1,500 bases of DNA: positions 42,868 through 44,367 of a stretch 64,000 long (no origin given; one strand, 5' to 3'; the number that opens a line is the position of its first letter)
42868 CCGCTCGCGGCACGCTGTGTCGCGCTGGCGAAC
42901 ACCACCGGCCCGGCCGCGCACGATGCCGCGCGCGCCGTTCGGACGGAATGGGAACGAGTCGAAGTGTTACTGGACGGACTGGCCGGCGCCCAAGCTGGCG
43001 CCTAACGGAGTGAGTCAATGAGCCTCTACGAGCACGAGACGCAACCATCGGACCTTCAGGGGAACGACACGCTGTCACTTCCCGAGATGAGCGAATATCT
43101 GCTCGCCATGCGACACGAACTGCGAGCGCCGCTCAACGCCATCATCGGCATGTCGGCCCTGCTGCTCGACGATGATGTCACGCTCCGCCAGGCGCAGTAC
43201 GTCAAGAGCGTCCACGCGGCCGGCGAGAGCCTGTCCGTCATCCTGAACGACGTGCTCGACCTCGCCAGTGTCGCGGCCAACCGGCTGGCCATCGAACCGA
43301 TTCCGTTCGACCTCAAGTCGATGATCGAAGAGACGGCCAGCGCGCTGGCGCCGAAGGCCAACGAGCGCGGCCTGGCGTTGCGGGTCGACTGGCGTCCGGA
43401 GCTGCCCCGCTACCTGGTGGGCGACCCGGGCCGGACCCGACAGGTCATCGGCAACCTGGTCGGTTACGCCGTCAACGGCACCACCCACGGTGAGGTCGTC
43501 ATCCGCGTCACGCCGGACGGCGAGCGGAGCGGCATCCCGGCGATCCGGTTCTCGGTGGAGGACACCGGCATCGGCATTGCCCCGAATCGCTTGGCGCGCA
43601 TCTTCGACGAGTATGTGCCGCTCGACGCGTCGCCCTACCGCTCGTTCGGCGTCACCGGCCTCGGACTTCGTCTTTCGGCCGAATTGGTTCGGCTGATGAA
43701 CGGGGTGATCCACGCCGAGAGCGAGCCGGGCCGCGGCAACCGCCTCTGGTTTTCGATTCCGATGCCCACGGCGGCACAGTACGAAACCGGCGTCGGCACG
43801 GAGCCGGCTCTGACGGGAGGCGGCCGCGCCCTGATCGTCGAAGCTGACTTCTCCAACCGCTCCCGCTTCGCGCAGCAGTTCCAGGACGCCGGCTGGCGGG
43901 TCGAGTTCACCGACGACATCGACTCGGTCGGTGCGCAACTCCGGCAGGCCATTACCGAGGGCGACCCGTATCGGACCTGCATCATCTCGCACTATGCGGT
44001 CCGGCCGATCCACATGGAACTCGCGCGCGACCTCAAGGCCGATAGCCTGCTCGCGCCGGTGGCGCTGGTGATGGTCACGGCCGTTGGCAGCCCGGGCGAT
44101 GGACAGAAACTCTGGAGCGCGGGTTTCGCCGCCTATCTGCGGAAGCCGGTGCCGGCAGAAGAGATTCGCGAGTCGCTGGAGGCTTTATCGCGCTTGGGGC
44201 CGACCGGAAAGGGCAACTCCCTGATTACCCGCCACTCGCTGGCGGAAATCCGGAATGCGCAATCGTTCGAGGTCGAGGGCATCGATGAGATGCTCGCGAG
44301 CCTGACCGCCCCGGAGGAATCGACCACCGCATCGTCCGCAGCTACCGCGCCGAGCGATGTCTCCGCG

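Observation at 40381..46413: SD-coupled pair: membrane sensor with a degenerate kinase core followed by a sensor-less soluble hybrid kinase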

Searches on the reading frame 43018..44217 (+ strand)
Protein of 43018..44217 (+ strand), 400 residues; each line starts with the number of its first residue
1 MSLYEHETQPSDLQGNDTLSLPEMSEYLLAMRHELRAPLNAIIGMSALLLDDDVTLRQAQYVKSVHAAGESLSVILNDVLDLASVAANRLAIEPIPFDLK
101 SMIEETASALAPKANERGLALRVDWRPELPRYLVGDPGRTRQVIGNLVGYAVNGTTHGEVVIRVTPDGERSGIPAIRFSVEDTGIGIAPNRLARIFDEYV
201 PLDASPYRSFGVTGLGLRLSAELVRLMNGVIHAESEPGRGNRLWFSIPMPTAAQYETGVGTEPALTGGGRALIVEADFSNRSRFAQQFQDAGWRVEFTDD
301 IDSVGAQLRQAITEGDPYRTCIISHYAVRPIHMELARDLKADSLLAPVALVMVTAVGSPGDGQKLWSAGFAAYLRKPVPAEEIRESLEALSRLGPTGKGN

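Call 23: search_solved_structures(query=window:43018-44217:+, max_evalue=0.001, show_alignments=3)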
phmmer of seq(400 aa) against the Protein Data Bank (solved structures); distinct sequences matched with E-value up to 0.001: 54.
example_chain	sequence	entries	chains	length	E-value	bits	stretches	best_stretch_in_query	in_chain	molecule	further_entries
7z8n_A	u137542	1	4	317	7.2e-45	156.9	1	16-251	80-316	Histidine kinase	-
7p8e_A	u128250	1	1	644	4.4e-40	141.2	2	24-167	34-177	Receiver domain of histidine kinase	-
6qrj_A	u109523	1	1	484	1.2e-39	139.7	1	26-304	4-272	Hybrid kinase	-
6dk8_A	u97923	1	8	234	1.2e-33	120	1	26-250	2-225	RetS (Regulator of Exopolysaccharide and Type III Secretion)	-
6dk7_A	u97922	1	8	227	1.9e-33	119.4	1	26-249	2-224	RetS (Regulator of Exopolysaccharide and Type III Secretion)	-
7n0e_B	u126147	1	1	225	2.7e-33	118.8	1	25-249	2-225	Histidine kinase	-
8u4x_A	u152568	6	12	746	1.9e-21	79.8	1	25-249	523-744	histidine kinase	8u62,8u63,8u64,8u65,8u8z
4jas_A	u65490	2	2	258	2.6e-21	79.4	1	25-253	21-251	Histidine kinase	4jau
6azr_A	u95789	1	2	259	8.5e-21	77.7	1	24-253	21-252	Sensor histidine kinase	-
5uht_A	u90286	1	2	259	3.1e-20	75.9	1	24-253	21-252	Sensor histidine kinase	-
2c2a_A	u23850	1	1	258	3.4e-20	75.7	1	25-253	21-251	SENSOR HISTIDINE KINASE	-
3dge_A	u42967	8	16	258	3.4e-20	75.7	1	25-253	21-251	Sensor protein | Histidine kinase | Sensor histidine kinase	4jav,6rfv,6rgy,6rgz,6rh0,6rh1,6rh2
4q20_A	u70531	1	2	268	4.6e-20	75.3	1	30-249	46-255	Sensor protein DivL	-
6rh7_A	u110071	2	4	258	7.9e-19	71.2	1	25-253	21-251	Sensor histidine kinase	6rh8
6paj_A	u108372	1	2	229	1.6e-16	63.6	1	25-250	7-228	Sensor protein SrrB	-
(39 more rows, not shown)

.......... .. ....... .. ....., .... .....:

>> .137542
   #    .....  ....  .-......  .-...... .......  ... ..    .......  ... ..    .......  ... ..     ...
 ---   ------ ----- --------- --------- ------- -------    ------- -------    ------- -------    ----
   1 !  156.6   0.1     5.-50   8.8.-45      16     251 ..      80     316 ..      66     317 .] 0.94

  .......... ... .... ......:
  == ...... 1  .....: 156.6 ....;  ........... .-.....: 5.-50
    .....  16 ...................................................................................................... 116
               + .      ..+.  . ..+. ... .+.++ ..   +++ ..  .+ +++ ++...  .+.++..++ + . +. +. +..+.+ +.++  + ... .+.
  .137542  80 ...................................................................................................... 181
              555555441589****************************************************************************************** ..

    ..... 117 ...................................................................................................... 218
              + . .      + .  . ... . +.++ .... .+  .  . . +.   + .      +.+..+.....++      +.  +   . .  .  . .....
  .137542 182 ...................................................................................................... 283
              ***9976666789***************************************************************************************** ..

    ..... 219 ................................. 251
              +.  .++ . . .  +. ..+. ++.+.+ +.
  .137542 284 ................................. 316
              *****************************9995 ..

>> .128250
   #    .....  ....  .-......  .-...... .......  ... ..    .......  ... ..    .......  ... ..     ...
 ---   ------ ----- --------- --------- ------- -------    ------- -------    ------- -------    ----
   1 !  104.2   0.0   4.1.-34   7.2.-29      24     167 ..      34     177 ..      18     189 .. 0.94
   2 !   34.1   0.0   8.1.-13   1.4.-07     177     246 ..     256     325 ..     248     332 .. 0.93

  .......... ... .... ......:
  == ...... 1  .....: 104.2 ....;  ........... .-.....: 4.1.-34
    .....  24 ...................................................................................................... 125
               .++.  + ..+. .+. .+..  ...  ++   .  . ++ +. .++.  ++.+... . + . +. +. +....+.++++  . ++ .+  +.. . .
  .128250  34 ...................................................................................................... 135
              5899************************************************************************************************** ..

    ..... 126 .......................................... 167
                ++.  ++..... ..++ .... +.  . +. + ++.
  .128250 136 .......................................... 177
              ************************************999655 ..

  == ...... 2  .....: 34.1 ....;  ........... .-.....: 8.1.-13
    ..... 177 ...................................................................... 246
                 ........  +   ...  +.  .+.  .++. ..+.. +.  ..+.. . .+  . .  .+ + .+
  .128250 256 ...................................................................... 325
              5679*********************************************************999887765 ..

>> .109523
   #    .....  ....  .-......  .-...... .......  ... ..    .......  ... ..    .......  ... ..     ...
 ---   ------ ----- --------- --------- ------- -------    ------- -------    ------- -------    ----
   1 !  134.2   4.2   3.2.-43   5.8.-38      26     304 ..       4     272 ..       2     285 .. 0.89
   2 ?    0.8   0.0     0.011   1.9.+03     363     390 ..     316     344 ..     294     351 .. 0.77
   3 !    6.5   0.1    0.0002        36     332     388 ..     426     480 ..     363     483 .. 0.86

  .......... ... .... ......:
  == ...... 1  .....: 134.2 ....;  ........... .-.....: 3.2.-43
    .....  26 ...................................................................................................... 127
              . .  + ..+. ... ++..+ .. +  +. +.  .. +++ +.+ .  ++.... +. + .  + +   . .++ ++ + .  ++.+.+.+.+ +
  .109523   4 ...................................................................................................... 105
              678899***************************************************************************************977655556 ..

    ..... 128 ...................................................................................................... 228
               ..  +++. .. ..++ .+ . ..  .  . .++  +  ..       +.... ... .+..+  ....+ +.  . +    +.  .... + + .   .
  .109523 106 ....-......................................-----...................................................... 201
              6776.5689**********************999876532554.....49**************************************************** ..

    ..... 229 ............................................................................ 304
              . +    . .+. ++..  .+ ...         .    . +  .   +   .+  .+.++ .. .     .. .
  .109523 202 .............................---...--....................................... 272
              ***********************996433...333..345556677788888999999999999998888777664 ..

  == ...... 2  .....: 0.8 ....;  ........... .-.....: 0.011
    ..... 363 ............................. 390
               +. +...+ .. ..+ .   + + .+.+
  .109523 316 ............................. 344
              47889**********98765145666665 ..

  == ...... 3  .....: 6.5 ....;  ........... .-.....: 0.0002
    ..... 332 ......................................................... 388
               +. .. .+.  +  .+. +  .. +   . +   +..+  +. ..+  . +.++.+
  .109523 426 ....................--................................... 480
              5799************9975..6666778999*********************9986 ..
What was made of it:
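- Closest known: ShkA of Caulobacter. Same: 6qrj is a top hit (E 1.2e-39; call 23).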
